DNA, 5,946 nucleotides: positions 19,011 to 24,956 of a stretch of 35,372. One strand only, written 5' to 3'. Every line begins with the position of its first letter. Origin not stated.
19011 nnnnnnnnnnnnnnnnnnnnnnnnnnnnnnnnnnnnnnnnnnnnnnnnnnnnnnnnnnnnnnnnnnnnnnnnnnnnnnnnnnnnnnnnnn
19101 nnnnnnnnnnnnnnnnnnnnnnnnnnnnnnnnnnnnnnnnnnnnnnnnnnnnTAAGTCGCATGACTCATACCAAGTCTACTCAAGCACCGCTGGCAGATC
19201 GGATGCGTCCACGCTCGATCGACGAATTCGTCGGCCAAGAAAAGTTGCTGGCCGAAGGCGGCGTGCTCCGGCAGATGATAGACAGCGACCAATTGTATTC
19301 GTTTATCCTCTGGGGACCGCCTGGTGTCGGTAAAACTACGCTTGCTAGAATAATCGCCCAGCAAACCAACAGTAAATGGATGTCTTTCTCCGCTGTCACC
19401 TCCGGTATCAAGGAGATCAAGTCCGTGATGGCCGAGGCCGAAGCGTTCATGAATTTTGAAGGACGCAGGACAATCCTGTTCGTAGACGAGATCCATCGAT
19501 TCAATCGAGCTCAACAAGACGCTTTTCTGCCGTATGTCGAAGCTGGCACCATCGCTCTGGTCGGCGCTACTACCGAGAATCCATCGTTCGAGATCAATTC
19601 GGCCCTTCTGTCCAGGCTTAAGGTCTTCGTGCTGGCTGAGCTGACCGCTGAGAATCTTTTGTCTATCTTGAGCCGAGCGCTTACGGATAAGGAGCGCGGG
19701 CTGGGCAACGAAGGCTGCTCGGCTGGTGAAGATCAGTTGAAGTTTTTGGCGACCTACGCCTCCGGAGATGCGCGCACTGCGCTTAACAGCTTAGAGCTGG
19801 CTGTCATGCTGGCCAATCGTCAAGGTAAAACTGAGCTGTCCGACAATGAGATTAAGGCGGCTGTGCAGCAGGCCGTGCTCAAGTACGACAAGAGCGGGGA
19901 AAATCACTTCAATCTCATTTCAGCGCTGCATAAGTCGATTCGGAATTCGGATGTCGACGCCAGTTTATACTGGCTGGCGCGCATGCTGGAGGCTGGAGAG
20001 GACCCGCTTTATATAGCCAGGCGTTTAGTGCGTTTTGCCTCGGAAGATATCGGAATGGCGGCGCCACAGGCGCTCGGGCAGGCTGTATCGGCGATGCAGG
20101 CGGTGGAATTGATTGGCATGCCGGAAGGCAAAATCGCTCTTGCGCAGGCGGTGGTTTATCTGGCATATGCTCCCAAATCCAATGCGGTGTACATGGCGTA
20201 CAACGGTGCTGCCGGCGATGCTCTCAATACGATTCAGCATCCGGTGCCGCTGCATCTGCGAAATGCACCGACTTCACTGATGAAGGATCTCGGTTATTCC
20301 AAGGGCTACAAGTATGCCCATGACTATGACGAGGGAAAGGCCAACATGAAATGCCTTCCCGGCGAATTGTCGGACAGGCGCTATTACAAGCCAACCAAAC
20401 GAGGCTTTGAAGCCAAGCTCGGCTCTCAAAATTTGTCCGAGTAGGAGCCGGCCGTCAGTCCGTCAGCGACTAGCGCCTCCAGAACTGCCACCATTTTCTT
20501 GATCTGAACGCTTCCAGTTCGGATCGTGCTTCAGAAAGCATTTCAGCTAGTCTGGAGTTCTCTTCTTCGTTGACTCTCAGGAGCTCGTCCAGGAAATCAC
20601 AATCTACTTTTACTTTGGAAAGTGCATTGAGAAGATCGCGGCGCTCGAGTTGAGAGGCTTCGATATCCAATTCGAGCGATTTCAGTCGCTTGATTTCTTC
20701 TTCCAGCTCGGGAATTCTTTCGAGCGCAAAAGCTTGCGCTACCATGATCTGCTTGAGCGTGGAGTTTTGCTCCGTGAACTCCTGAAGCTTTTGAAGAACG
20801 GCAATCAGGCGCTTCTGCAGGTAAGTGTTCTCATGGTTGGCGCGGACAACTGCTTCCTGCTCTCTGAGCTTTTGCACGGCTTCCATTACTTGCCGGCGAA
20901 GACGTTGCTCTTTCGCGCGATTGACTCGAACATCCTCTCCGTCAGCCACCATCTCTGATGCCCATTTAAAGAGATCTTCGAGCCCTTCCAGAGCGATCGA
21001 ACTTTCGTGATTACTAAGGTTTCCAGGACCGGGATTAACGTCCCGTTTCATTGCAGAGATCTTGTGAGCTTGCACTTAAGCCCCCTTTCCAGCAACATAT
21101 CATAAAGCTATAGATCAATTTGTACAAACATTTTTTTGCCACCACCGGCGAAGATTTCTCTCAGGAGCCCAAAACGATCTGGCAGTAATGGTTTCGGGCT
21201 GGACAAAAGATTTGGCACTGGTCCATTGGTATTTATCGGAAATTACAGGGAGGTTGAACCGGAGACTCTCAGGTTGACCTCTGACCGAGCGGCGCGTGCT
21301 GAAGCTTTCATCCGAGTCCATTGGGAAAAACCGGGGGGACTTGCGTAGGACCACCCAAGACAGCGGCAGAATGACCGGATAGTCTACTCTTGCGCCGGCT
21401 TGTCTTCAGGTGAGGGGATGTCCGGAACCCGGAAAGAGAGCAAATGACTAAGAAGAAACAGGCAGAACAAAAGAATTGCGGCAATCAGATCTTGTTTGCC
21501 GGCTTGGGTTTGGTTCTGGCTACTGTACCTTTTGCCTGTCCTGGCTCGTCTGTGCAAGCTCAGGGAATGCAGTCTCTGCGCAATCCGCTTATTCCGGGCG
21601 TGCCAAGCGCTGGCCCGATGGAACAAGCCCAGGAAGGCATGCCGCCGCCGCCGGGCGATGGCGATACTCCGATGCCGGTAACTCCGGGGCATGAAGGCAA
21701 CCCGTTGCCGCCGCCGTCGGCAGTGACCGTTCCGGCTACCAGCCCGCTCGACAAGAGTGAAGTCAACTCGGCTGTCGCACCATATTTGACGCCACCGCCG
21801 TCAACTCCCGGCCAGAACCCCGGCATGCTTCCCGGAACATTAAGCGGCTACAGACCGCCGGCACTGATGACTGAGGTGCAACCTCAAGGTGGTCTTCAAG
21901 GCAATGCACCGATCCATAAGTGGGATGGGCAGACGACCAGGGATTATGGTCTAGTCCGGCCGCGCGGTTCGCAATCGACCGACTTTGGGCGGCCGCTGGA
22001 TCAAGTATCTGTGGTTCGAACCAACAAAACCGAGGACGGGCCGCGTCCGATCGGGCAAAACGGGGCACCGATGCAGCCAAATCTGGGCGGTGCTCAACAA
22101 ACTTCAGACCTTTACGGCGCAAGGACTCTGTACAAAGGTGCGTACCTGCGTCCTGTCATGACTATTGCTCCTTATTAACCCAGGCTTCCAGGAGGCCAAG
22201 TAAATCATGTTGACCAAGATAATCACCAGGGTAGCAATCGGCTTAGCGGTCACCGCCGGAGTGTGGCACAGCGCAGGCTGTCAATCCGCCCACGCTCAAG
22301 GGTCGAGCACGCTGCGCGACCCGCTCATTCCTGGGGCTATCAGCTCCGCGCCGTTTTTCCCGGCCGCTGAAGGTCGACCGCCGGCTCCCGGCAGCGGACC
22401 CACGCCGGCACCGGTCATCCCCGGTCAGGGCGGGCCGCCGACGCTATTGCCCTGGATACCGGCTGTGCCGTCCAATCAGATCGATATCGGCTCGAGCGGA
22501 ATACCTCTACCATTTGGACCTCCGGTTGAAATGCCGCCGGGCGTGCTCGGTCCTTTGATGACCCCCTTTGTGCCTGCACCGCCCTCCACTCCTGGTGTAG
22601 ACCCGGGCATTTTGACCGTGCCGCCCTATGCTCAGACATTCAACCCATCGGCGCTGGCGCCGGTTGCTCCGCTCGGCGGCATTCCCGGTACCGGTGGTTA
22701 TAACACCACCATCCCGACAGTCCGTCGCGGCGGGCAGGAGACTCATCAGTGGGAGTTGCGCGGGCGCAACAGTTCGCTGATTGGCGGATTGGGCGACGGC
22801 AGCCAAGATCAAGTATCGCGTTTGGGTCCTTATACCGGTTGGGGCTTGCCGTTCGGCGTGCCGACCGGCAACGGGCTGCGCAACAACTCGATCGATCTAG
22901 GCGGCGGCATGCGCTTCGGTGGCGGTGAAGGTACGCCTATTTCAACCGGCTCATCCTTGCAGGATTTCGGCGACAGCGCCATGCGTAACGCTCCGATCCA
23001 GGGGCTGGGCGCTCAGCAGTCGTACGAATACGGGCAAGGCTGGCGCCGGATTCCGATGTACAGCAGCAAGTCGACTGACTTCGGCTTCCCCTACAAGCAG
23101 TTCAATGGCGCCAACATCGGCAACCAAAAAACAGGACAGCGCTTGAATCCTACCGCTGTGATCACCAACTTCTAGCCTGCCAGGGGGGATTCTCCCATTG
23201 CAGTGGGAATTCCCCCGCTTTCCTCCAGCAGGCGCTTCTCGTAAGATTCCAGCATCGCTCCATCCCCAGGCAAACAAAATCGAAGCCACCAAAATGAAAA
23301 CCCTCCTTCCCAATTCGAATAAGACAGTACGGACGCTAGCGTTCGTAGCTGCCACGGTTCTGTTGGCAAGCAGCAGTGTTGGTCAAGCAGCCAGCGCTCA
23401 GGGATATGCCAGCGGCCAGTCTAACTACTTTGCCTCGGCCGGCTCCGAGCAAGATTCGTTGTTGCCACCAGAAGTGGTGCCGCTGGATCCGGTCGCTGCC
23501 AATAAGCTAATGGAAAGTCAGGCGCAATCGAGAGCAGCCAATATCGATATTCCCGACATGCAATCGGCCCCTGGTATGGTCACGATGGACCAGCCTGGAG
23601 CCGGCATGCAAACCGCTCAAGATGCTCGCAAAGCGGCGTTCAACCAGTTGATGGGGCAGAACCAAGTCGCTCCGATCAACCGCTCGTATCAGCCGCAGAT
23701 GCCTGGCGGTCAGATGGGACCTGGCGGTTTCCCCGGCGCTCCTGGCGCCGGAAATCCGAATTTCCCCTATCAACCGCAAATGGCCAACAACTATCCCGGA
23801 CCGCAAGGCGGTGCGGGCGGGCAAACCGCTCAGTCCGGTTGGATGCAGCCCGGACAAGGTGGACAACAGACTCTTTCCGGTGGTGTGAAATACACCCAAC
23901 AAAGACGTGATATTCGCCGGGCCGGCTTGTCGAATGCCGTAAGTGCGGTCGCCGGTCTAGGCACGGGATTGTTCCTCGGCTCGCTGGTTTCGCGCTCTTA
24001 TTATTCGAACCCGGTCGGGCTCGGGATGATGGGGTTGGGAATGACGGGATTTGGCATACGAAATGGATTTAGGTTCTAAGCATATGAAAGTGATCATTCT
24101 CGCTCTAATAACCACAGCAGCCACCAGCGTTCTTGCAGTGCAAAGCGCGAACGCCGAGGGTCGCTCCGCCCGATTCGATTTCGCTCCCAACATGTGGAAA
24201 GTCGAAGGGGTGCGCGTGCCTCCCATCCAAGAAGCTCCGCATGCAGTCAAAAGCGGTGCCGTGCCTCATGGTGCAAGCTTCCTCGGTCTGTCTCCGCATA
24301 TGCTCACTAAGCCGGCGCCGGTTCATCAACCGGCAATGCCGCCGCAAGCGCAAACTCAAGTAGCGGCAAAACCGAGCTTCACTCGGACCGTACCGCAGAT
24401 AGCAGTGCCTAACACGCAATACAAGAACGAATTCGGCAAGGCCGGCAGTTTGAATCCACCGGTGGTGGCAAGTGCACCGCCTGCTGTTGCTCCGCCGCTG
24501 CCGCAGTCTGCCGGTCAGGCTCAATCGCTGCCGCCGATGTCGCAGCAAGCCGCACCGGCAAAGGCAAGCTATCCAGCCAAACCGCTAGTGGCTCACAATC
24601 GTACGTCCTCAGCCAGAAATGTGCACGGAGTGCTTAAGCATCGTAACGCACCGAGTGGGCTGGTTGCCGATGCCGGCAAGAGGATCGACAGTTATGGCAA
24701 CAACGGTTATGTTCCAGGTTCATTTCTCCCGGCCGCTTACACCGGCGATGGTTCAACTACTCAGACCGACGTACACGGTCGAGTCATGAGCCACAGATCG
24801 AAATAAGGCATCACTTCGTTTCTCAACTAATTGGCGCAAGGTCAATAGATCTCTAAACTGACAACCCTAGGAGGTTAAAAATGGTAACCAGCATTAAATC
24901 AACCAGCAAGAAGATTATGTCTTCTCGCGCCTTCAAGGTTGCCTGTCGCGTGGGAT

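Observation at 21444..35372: Chromosomal type IV secretion / conjugation-like cluster of atypical composition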

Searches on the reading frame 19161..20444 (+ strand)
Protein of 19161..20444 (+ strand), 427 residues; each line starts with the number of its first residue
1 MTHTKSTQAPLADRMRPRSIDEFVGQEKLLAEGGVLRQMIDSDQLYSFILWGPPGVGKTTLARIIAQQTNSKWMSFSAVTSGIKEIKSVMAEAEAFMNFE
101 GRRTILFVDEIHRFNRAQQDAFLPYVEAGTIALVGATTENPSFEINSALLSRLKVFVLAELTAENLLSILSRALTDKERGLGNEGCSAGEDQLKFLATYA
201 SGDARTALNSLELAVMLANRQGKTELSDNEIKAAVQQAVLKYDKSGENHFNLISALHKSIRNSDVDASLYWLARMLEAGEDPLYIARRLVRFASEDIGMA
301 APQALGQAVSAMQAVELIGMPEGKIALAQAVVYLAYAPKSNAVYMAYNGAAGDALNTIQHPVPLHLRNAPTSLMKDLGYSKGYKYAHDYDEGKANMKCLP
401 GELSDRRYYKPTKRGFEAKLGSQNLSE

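Call 7: search_protein_families(library=pfam, proteins=[window:19161-20444:+], max_evalue=0.001)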
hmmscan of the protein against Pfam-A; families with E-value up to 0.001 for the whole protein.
window:19161-20444:+ (427 aa): 15 families
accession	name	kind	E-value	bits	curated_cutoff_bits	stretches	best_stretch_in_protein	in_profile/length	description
PF12002.13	MgsA_C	-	1.4e-68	230.5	27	1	262-422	1-161/167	MgsA AAA+ ATPase C terminal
PF16193.11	AAA_assoc_2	-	2.1e-25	89.2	34.3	1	186-261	5-81/81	AAA C-terminal domain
PF05496.18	RuvB_N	-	2.5e-15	57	27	1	15-134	1-116/159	Holliday junction DNA helicase RuvB P-loop domain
PF00004.35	AAA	-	3.2e-15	57.2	21.2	1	49-158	2-128/131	ATPase family associated with various cellular activities (AAA)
PF07728.20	AAA_5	-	1.9e-07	31.6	22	1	48-159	2-121/139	AAA domain (dynein-related subfamily)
PF00158.32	Sigma54_activat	-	2.5e-06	27.7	20.2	0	43-141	22-132/168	Sigma-54 interaction domain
PF13173.12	AAA_14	-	7.4e-06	26.4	27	1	49-163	6-125/129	AAA domain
PF22703.2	Cdc6_lid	-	8.6e-06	26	27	1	189-234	18-66/68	Cdc6 AAA+ ATPase-type lid domain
PF20720.3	nSTAND3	-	1.2e-05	25.5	27.2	1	49-93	21-64/155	Novel STAND NTPase 3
PF13191.12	AAA_16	-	2.9e-05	25.1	32.6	0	38-72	17-51/167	AAA ATPase domain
PF06068.19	TIP49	-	7.9e-05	22.4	23.8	1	13-81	15-85/347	TIP49 P-loop domain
PF14532.12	Sigma54_activ_2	-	8.6e-05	23.2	25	1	50-138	26-108/138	Sigma-54 interaction domain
PF01078.27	Mg_chelatase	-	0.00029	20.7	20.3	0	47-80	24-61/207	Magnesium chelatase, subunit ChlI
PF13401.12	AAA_22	-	0.00031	21.5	27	0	48-70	8-30/130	AAA domain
PF07724.20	AAA_2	-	0.00049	20.6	27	0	44-132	2-105/166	AAA domain (Cdc48 subfamily)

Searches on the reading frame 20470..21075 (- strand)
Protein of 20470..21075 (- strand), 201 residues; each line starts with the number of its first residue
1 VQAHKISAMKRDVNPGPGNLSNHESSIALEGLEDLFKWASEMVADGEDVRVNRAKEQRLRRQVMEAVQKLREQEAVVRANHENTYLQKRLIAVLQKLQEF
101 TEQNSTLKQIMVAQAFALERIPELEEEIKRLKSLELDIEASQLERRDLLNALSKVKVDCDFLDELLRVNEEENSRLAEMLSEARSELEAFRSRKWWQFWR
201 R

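Call 7: search_protein_families(library=pfam, proteins=[window:20470-21075:-], max_evalue=0.001)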
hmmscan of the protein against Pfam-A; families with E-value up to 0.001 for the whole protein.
window:20470-21075:- (201 aa): 0 families

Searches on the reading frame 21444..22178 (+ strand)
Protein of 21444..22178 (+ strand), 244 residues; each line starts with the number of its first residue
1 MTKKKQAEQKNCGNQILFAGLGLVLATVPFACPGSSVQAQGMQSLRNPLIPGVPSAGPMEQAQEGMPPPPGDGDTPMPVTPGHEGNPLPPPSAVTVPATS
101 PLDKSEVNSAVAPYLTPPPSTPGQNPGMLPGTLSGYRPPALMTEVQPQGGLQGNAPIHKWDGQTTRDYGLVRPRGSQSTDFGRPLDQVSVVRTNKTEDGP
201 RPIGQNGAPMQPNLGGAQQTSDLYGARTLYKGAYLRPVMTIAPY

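Call 5: search_protein_families(library=pfam, proteins=[window:21444-22178:+], max_evalue=1)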
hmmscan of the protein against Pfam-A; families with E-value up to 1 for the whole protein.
window:21444-22178:+ (244 aa): 0 families

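Call 6: search_protein_families(library=ncbifam, proteins=[window:21444-22178:+], max_evalue=1)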
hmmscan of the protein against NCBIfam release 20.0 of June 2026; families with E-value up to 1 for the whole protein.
window:21444-22178:+ (244 aa): 0 families

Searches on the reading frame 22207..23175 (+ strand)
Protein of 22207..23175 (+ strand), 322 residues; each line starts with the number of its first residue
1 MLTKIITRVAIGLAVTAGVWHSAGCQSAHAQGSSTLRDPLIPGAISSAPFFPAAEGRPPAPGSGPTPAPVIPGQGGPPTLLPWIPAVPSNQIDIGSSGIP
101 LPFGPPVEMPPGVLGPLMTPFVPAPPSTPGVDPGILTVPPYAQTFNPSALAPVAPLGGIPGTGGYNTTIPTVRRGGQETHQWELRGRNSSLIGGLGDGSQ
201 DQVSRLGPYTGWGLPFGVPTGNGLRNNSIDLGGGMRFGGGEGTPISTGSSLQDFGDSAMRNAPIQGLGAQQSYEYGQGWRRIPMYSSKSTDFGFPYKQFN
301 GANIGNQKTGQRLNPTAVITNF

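Call 5: search_protein_families(library=pfam, proteins=[window:22207-23175:+], max_evalue=1)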
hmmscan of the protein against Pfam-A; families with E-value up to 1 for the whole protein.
window:22207-23175:+ (322 aa): 0 families

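Call 6: search_protein_families(library=ncbifam, proteins=[window:22207-23175:+], max_evalue=1)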
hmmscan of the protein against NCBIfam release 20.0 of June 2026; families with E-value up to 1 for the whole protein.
window:22207-23175:+ (322 aa): 0 families

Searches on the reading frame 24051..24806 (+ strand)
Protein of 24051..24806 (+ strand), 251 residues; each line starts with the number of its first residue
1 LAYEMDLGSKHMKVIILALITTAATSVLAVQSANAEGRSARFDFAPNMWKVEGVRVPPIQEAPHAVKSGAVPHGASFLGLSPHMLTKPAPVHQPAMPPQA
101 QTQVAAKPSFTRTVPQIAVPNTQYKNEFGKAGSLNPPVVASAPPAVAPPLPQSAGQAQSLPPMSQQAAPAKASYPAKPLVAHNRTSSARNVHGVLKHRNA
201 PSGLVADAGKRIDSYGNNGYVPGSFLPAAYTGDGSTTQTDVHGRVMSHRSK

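Call 5: search_protein_families(library=pfam, proteins=[window:24051-24806:+], max_evalue=1)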
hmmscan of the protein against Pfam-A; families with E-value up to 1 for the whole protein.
window:24051-24806:+ (251 aa): 1 family
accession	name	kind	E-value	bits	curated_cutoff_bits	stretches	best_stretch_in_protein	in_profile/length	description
PF17734.6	Spt46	-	0.2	11.9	29.5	1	137-208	12-79/228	Spermatogenesis-associated protein 46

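Call 6: search_protein_families(library=ncbifam, proteins=[window:24051-24806:+], max_evalue=1)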
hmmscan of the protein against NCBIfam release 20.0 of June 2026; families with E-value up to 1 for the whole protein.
window:24051-24806:+ (251 aa): 1 family
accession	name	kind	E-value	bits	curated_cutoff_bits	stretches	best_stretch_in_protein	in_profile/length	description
NF033098.1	bla_CblA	exception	0.29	10.2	625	1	168-206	220-257/296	CblA family class A beta-lactamase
